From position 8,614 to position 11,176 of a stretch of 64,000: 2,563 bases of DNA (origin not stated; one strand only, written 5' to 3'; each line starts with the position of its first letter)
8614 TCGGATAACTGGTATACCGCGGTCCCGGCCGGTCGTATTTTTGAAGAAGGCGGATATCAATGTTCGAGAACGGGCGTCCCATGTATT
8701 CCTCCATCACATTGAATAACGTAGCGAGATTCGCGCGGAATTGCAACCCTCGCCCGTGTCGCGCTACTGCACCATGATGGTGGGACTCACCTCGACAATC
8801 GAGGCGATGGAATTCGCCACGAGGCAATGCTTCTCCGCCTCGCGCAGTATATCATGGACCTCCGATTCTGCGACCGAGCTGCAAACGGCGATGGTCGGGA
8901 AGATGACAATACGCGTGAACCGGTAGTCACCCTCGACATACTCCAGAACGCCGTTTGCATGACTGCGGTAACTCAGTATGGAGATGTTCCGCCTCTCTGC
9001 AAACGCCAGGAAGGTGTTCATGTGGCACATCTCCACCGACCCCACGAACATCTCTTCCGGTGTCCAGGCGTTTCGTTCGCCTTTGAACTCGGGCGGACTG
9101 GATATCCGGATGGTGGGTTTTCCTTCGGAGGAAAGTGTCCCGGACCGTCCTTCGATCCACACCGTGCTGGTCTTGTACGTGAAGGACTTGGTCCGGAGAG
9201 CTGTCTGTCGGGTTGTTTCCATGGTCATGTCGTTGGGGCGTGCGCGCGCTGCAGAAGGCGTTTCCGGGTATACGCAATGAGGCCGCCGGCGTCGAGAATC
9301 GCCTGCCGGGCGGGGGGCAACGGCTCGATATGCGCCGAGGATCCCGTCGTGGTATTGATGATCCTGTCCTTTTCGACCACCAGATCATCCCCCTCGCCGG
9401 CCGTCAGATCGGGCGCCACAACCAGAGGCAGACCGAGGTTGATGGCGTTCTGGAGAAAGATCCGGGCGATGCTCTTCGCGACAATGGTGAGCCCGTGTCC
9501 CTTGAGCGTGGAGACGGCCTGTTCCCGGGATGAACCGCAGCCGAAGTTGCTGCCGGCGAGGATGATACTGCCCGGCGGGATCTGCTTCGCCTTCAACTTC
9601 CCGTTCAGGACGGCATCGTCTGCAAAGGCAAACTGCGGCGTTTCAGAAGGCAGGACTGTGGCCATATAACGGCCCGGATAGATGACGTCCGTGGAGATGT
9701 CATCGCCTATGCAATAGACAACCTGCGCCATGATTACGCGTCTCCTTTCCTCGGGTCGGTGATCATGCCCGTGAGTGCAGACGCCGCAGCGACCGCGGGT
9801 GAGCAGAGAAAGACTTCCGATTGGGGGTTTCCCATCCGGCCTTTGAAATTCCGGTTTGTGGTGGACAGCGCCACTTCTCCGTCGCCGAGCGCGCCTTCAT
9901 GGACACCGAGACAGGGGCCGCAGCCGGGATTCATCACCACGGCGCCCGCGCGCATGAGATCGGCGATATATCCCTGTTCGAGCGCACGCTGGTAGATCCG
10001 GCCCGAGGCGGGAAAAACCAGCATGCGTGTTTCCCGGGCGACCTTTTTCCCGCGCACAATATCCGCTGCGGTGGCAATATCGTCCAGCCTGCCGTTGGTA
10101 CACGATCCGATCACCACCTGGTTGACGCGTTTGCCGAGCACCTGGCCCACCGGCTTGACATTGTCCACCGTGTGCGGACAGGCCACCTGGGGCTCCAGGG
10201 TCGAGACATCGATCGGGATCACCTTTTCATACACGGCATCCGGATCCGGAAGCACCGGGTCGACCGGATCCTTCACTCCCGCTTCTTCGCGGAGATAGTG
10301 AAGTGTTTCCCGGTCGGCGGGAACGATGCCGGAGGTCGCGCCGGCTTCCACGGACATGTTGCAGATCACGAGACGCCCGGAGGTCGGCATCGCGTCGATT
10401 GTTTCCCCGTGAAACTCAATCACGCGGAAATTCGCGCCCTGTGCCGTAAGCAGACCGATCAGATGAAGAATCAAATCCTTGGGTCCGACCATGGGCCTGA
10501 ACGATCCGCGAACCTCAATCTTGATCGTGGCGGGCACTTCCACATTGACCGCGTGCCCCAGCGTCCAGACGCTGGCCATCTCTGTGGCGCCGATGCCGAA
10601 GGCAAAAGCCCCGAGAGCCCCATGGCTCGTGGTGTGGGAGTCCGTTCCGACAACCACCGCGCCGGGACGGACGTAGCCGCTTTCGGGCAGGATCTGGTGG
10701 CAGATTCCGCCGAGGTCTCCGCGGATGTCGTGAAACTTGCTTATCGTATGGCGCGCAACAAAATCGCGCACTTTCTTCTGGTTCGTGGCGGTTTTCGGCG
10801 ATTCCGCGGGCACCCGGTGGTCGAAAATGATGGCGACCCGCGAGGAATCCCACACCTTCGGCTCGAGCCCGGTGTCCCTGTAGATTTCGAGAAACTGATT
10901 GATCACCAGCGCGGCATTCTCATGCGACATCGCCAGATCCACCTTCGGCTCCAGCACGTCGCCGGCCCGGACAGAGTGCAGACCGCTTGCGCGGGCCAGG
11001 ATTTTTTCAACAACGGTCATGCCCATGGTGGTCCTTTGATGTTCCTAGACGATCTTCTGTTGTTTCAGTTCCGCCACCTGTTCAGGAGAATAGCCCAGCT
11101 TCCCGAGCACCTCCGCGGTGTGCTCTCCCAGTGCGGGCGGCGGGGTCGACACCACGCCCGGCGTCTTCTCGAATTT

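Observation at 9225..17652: Unassigned carbon-skeleton module: 4-subunit 2-oxoacid:ferredoxin oxidoreductase, IDH-like dehydrogenase, HMG-CoA-lyase-family enzyme, family III CoA-transferase and LeuCD-type dehydratase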

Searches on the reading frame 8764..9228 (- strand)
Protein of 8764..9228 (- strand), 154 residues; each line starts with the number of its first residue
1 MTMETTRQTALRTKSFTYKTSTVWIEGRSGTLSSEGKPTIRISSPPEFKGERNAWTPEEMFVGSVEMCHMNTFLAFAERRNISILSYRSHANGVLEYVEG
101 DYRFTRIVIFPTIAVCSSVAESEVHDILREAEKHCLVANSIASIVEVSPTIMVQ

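Call 7: search_protein_families(library=ncbifam, proteins=[window:8764-9228:-], max_evalue=1e-8)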
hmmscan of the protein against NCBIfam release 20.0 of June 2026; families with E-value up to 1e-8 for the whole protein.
window:8764-9228:- (154 aa): 1 family
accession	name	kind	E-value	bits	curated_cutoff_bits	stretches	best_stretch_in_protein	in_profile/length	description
TIGR03563.1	perox_SACOL1771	subfamily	1.2e-14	54.4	166.15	1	18-147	3-136/138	SACOL1771 family peroxiredoxin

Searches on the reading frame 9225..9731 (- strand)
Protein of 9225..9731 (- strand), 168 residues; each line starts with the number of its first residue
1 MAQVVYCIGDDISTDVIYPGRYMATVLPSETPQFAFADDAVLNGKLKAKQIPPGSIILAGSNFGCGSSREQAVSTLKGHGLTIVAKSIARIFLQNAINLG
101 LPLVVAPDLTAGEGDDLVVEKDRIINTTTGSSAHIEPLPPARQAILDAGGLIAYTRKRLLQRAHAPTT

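Call 4: search_protein_families(library=ncbifam, proteins=[window:9225-9731:-], max_evalue=0.00001)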
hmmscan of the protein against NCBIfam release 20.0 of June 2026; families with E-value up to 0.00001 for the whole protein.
window:9225-9731:- (168 aa): 12 families
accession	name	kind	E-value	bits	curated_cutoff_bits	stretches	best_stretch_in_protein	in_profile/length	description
TIGR02087.1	LEUD_arch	subfamily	1.2e-35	122.6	108.95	1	5-158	3-157/157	LeuD/DmdB family oxidoreductase small subunit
NF040625.1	HacB2_Meth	equivalog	4.7e-35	120.5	230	1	5-154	8-156/161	homoaconitase small subunit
TIGR02084.1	leud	equivalog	9.8e-32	109.8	245.85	1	5-157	3-156/156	3-isopropylmalate dehydratase small subunit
NF040604.2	HacB_Meth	equivalog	4.3e-28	98.2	230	1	4-157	6-159/159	homoaconitase small subunit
NF010629.0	PRK14023.1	equivalog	7.3e-25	87.7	229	1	5-158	4-157/166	homoaconitate hydratase small subunit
NF002458.0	PRK01641.1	subfamily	2.8e-18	66.2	167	1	5-108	12-123/202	3-isopropylmalate dehydratase small subunit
TIGR00139.1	h_aconitase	equivalog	6.7e-14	51.2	529.9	1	3-104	533-633/709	homoaconitase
NF005558.0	PRK07229.1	equivalog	4.4e-10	38.8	612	1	3-104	473-577/647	aconitate hydratase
TIGR00171.1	leuD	equivalog_domain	5e-10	39.5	116.25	1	46-101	62-118/188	3-isopropylmalate dehydratase small subunit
TIGR01342.1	acon_putative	hypoth_equivalog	3.8e-08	32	719.15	1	5-106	474-582/655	putative aconitate hydratase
NF006757.0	PRK09277.1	subfamily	6.9e-06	24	686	0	54-107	758-813/888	aconitate hydratase AcnA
TIGR01341.1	aconitase_1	equivalog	8.1e-06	23.8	945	0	42-117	737-813/876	aconitate hydratase AcnA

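Call 5: search_protein_families(library=pfam, proteins=[window:9225-9731:-], max_evalue=0.001)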
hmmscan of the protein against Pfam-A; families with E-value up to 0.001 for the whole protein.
window:9225-9731:- (168 aa): 1 family
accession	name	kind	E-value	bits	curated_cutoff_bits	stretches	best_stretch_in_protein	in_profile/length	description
PF00694.25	Aconitase_C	-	7.9e-12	46.1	22.8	1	55-103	76-126/131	Aconitase C-terminal domain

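Call 21: search_solved_structures(query=window:9225-9731:-, max_evalue=0.00001, show_alignments=5)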
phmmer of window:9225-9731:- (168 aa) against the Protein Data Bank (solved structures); distinct sequences matched with E-value up to 0.00001: 5.
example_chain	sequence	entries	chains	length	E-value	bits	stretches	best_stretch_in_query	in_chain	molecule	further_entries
3vba_A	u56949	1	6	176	1.3e-30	109.7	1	5-161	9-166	Isopropylmalate/citramalate isomerase small subunit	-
2pkp_A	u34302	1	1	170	2e-27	99.3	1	7-161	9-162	Homoaconitase small subunit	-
1v7l_A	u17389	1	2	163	4.9e-24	88.3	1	5-158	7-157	3-isopropylmalate dehydratase small subunit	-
3q3w_A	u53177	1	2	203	1.1e-06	32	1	39-123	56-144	3-isopropylmalate dehydratase small subunit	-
2hcu_A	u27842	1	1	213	9.9e-06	28.8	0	51-107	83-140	3-isopropylmalate dehydratase small subunit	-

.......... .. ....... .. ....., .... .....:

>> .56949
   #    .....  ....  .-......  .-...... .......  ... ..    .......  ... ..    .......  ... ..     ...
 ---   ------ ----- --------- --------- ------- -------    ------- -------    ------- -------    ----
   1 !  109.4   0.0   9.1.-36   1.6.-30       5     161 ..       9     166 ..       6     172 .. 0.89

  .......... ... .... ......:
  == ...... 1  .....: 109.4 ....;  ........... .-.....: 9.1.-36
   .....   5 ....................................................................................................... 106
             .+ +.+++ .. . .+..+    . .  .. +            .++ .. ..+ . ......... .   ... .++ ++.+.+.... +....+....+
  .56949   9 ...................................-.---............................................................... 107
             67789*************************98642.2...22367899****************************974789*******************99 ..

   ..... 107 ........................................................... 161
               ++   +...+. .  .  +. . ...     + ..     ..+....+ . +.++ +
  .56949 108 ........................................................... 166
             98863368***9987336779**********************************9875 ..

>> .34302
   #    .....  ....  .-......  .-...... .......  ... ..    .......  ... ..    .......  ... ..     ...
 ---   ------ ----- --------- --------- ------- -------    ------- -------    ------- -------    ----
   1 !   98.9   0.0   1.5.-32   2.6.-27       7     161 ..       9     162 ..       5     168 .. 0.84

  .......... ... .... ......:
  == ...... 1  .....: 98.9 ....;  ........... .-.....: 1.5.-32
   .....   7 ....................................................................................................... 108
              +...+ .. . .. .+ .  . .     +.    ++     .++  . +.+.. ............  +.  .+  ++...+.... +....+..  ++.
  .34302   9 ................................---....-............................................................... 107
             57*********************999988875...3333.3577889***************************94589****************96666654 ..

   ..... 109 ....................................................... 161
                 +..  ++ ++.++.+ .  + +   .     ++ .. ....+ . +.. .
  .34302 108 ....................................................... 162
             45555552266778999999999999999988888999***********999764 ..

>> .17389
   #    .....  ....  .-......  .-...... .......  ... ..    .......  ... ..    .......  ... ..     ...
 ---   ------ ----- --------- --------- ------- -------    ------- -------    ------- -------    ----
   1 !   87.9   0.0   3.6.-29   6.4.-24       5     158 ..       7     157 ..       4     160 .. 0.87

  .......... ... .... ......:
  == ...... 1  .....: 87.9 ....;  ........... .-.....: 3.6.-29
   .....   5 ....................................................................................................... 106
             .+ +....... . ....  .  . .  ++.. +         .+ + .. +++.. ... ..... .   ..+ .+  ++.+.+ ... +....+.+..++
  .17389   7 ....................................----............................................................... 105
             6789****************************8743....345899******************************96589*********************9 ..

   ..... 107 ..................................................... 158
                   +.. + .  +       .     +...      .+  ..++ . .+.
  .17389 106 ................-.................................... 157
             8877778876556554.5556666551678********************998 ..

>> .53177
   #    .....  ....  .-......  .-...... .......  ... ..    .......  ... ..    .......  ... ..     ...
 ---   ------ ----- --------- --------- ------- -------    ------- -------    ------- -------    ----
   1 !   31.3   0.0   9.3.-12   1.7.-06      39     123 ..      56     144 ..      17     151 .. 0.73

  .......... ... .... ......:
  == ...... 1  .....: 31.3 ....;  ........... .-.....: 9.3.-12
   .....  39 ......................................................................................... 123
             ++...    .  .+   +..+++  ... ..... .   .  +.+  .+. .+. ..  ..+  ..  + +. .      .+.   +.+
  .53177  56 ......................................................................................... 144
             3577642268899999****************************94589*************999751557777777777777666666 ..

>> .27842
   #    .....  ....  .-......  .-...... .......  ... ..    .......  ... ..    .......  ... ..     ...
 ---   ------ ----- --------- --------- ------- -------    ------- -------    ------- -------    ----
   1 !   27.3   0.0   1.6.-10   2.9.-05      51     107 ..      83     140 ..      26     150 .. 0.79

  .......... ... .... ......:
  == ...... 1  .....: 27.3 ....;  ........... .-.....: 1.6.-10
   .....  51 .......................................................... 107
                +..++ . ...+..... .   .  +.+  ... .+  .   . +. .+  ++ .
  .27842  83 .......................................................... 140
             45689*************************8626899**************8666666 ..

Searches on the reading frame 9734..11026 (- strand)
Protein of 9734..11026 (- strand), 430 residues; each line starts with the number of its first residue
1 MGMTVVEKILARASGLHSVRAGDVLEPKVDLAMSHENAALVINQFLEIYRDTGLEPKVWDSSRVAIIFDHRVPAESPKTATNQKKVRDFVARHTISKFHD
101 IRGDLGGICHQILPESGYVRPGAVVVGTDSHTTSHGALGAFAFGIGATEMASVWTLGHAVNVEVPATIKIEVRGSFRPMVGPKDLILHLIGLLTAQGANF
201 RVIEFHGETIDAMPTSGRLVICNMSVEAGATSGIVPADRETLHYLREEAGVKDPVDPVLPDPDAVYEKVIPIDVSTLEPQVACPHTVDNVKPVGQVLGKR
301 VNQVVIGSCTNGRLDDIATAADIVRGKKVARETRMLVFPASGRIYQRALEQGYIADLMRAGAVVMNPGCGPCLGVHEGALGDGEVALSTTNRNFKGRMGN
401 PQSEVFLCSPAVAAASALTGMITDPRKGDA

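Call 4: search_protein_families(library=ncbifam, proteins=[window:9734-11026:-], max_evalue=0.00001)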
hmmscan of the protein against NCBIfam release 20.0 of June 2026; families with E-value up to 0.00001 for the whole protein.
window:9734-11026:- (430 aa): 19 families
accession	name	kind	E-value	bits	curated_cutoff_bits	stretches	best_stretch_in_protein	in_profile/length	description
NF001614.1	PRK00402.1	subfamily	5.8e-164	545.7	385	1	3-426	1-415/415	aconitase/3-isopropylmalate dehydratase large subunit family protein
TIGR02086.1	IPMI_arch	subfamily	6.3e-155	515.9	410.15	1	3-426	1-410/411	3-isopropylmalate dehydratase/homoaconitate hydratase family large subunit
TIGR01343.1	hacA_fam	subfamily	3.4e-152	506.8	385.7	1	4-426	1-412/412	homoaconitate hydratase family protein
NF040615.1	HacA_Meth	equivalog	2.6e-139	464.6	550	1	3-424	1-417/419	homoaconitase large subunit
TIGR02083.1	LEU2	equivalog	3.2e-132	441.4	610.65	1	3-427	1-418/419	3-isopropylmalate dehydratase large subunit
NF005558.0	PRK07229.1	equivalog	2.9e-101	340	612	1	1-427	1-414/647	aconitate hydratase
NF009116.0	PRK12466.1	subfamily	9.9e-89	298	531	2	57-295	52-305/472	3-isopropylmalate dehydratase large subunit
NF004016.0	PRK05478.1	subfamily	7e-84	282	510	2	43-290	39-298/468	3-isopropylmalate dehydratase large subunit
TIGR01342.1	acon_putative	hypoth_equivalog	3e-80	270.2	719.15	1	106-427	94-411/655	putative aconitate hydratase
TIGR00170.1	leuC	equivalog_domain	1.3e-70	238.3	560.25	2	69-293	62-300/466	3-isopropylmalate dehydratase large subunit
TIGR00139.1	h_aconitase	equivalog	9.5e-70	235.8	529.9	2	17-251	20-246/709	homoaconitase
TIGR01340.1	aconitase_mito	equivalog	3e-53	181.3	825.35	1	77-422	104-472/745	aconitate hydratase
NF006690.0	PRK09238.1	equivalog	4.4e-43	147.3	782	2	259-423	650-812/852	bifunctional aconitate hydratase 2/2-methylisocitrate dehydratase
NF008503.0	PRK11413.1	equivalog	4.8e-41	140.5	641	2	118-293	138-311/753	hydratase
TIGR00117.1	acnB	equivalog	7.2e-32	110.1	1287.2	1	238-423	627-810/844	bifunctional aconitate hydratase 2/2-methylisocitrate dehydratase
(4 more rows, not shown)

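Call 5: search_protein_families(library=pfam, proteins=[window:9734-11026:-], max_evalue=0.001)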
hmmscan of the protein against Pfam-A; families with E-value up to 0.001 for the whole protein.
window:9734-11026:- (430 aa): 1 family
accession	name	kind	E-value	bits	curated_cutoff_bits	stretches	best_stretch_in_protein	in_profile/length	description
PF00330.25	Aconitase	-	3.2e-99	333.4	28.7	1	29-420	20-463/463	Aconitase family (aconitate hydratase)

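Call 12: search_solved_structures(query=window:9734-11026:-, max_evalue=1e-20)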
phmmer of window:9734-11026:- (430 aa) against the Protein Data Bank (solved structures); distinct sequences matched with E-value up to 1e-20: 11.
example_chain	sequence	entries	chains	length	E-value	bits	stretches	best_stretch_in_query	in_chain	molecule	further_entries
4nqy_A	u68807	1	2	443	3.8e-115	388.6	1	1-426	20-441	Isopropylmalate/citramalate isomerase large subunit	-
4kp1_A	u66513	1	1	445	3.9e-115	388.6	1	1-426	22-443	Isopropylmalate/citramalate isomerase large subunit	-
4kp2_A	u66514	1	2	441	9.7e-110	370.8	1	3-424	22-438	Homoaconitase large subunit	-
1b0k_A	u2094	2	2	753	8.9e-49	170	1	106-422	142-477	PROTEIN (ACONITASE) | MITOCHONDRIAL ACONITASE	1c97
1b0m_A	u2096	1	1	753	8.9e-49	170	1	106-422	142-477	PROTEIN (ACONITASE)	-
1b0j_A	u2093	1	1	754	9.1e-49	170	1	106-422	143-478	ACONITATE HYDRATASE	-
5acn_A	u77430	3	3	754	9.1e-49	170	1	106-422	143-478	ACONITASE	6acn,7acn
1c96_A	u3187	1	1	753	9.4e-49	169.9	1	106-422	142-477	MITOCHONDRIAL ACONITASE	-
1aco_A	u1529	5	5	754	2.6e-47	165.2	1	106-422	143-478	ACONITASE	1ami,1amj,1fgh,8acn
1nis_A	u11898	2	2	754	2.6e-47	165.2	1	106-422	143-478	ACONITASE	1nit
1l5j_A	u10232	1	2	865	2.9e-26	95.8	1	259-426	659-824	Aconitate hydratase 2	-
